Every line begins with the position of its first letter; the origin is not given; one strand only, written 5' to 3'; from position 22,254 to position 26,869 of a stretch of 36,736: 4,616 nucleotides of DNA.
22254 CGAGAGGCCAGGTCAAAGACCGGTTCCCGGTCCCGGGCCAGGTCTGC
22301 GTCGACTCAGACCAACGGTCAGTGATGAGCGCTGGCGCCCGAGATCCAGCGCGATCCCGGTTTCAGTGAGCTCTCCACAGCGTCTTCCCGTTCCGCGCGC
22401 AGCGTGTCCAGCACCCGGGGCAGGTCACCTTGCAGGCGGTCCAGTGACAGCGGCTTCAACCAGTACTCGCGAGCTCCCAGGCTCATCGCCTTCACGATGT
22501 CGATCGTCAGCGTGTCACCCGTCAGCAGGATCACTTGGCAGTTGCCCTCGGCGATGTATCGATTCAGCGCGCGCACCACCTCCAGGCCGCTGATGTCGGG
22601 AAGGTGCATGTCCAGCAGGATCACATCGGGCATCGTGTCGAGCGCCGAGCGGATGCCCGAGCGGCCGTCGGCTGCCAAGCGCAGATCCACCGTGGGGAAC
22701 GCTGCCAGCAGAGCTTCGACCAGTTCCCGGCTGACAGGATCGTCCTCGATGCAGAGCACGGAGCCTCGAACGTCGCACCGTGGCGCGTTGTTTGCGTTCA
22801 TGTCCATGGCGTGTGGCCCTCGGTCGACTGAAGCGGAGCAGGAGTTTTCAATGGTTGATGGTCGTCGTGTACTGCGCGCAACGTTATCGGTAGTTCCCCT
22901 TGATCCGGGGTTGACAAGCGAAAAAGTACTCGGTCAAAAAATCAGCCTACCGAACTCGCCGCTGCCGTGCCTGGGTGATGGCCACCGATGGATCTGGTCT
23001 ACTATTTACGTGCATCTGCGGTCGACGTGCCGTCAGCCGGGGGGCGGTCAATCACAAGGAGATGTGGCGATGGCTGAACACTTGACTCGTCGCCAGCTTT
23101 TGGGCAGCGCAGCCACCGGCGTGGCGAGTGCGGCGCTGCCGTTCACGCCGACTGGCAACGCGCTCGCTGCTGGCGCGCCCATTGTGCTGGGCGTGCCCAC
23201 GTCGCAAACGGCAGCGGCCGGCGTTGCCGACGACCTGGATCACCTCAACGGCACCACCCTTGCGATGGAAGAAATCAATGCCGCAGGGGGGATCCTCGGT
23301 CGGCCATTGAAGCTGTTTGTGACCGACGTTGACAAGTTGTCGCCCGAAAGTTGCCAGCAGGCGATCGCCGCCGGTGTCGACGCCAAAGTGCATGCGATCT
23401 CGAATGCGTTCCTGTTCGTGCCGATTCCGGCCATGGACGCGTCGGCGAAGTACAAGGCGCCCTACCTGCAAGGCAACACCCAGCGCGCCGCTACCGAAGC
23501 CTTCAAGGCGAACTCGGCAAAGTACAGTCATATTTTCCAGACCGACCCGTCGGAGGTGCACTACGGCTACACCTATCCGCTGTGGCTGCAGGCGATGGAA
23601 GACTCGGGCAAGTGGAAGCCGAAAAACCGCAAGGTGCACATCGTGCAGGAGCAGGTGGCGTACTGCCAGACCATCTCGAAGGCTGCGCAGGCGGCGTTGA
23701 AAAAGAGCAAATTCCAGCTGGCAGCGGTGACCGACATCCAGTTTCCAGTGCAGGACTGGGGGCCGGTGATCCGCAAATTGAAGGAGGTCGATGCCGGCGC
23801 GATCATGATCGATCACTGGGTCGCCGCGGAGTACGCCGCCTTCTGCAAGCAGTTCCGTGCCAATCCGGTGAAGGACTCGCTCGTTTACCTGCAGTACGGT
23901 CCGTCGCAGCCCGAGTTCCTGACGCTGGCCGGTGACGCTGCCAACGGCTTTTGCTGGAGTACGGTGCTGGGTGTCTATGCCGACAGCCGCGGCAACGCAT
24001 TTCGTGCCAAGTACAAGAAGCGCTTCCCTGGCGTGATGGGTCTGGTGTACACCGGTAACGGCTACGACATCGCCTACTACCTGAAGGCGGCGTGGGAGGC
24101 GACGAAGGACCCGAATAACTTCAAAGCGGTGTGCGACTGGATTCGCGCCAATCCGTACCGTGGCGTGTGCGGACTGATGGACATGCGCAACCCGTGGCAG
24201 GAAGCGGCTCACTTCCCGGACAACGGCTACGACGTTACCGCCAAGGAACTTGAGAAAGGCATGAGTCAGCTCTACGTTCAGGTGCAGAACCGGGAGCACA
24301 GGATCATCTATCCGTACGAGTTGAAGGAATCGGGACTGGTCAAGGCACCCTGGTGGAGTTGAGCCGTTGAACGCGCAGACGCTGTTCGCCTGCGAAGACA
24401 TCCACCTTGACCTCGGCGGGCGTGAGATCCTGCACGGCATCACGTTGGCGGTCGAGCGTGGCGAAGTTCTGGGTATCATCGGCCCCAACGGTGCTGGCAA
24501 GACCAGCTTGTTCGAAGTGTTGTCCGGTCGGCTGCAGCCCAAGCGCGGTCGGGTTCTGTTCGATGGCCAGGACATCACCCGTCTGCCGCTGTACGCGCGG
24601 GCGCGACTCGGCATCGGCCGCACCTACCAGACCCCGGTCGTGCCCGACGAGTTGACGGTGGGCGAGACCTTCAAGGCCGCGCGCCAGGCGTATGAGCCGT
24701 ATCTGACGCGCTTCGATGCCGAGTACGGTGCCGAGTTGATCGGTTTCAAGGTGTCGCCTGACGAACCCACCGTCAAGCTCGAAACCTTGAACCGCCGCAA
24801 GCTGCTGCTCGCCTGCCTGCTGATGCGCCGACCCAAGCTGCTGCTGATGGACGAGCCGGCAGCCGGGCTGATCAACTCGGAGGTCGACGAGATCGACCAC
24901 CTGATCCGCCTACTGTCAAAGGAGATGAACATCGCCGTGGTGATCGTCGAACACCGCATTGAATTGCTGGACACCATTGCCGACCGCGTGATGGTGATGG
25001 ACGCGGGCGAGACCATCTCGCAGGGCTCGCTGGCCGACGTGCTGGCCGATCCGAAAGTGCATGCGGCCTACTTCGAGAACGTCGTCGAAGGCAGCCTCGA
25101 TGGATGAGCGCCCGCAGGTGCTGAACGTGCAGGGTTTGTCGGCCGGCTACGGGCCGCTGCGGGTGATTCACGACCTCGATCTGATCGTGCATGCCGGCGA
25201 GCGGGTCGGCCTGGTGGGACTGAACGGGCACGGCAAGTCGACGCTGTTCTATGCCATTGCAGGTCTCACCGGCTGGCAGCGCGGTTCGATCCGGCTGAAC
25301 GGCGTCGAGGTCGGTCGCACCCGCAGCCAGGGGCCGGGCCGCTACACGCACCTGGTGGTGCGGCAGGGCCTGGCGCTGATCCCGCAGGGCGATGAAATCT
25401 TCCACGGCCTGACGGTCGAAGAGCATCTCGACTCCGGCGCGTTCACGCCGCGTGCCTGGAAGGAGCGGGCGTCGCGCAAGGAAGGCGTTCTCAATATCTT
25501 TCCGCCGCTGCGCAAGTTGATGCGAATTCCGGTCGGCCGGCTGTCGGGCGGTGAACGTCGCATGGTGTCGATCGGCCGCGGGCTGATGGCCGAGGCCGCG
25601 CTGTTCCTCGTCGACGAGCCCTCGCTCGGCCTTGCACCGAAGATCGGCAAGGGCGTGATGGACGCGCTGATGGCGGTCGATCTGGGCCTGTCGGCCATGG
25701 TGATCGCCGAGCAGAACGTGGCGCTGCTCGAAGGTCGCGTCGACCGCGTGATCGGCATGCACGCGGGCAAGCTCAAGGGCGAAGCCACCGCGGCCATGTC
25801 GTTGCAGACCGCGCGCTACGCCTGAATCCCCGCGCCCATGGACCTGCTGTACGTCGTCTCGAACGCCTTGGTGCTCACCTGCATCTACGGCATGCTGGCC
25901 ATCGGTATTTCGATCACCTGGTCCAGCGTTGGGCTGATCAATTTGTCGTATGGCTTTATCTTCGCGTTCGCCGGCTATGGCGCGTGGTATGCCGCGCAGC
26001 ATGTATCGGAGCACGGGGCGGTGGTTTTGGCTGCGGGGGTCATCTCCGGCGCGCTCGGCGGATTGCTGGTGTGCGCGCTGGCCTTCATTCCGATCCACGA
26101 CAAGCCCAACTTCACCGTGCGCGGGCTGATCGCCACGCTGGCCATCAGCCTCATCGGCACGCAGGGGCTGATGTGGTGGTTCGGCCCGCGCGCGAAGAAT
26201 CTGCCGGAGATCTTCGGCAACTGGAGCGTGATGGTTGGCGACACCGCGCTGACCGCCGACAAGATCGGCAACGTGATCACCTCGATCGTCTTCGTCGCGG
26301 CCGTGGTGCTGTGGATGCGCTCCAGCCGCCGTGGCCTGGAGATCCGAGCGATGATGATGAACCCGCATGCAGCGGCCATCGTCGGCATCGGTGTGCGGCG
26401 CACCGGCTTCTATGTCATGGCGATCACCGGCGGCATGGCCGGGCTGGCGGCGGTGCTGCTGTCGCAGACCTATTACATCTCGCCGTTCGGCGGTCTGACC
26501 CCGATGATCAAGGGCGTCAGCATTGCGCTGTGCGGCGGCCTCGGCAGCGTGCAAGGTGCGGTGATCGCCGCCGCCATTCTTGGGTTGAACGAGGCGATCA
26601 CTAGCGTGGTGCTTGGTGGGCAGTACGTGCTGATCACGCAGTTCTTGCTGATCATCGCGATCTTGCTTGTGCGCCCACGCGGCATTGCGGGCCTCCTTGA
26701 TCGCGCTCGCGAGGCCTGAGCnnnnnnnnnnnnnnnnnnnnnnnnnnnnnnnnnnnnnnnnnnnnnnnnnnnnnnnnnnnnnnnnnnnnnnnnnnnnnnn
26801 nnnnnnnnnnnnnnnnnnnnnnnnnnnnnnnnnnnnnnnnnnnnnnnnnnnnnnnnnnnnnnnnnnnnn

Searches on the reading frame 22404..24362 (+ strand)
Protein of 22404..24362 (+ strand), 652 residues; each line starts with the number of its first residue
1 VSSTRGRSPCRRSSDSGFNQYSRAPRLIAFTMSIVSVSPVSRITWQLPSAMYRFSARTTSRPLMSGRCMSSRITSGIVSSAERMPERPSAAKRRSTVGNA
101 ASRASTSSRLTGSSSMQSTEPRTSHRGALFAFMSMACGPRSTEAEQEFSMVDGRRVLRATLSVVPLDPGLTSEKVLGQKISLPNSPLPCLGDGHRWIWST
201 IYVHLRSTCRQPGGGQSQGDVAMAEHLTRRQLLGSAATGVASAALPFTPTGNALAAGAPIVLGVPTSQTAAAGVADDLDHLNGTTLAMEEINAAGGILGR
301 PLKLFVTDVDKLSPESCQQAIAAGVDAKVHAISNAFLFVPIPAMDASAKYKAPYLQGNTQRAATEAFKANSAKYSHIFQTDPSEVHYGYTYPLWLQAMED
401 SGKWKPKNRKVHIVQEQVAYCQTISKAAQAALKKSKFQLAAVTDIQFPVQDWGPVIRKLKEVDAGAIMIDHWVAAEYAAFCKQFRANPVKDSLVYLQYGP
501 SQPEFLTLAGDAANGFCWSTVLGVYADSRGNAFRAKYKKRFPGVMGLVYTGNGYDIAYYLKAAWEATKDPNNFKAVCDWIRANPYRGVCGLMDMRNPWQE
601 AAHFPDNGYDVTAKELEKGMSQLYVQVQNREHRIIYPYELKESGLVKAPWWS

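Call 9: search_protein_families(library=pfam, proteins=[window:22404-24362:+], max_evalue=0.01)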
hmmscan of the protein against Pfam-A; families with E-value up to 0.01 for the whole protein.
window:22404-24362:+ (652 aa): 2 families
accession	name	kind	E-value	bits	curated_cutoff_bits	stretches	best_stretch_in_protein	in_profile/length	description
PF13458.12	Peripla_BP_6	-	5.2e-27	95.8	31.7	1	259-602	1-330/343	Periplasmic binding protein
PF13433.12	Peripla_BP_5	-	7e-06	25.8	27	0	267-331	8-71/363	Periplasmic binding protein domain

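Call 10: search_protein_families(library=ncbifam, proteins=[window:22404-24362:+], max_evalue=0.01)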
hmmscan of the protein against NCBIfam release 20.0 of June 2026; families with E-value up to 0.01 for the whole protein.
window:22404-24362:+ (652 aa): 3 families
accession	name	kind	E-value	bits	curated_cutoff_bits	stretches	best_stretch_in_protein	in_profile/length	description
NF011933.0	PRK15404.1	subfamily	7.3e-07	28.6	477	1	276-517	43-269/370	high-affinity branched-chain amino acid ABC transporter substrate-binding protein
TIGR03407.1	urea_ABC_UrtA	exception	2.9e-05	23.1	492.75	0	283-308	23-48/361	urea ABC transporter substrate-binding protein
TIGR03669.1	urea_ABC_arch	equivalog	0.0015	17.6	494.8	1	280-309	20-49/375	urea ABC transporter substrate-binding protein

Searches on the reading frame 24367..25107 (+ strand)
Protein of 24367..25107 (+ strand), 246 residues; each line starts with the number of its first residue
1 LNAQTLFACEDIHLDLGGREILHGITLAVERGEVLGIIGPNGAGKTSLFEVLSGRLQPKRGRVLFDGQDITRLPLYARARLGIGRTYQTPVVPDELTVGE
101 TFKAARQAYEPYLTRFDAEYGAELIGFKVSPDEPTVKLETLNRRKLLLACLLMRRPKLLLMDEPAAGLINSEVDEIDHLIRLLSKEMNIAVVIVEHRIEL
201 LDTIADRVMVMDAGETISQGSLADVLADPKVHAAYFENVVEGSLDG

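Call 11: search_protein_families(library=pfam, proteins=[window:24367-25107:+], max_evalue=0.0001)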
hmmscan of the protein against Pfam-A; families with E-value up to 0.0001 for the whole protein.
window:24367-25107:+ (246 aa): 3 families
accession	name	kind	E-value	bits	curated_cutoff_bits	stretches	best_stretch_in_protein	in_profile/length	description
PF00005.33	ABC_tran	-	5.2e-24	85.8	25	1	22-165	1-136/137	ABC transporter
PF13304.12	AAA_21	-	2.7e-06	28.1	27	0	35-53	2-20/304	AAA domain, putative AbiEii toxin, Type IV TA system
PF02463.25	SMC_N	-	2.2e-05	24.4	40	0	34-52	26-44/220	RecF/RecN/SMC N terminal domain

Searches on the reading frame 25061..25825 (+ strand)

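Call 11: search_protein_families(library=pfam, proteins=[window:25061-25825:+], max_evalue=0.0001)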
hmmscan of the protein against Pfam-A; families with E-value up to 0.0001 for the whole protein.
window:25061-25825:+ (254 aa): 1 family
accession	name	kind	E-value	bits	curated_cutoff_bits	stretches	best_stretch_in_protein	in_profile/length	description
PF00005.33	ABC_tran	-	3.8e-24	86.3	25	1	37-188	2-136/137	ABC transporter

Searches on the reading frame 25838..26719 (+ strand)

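Call 11: search_protein_families(library=pfam, proteins=[window:25838-26719:+], max_evalue=0.0001)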
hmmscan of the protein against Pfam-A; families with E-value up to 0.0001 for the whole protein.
window:25838-26719:+ (293 aa): 1 family
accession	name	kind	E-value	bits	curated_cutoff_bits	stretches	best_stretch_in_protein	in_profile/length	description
PF02653.21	BPD_transp_2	-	2.9e-27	95.9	26.8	1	7-276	2-269/269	Branched-chain amino acid transport system / permease component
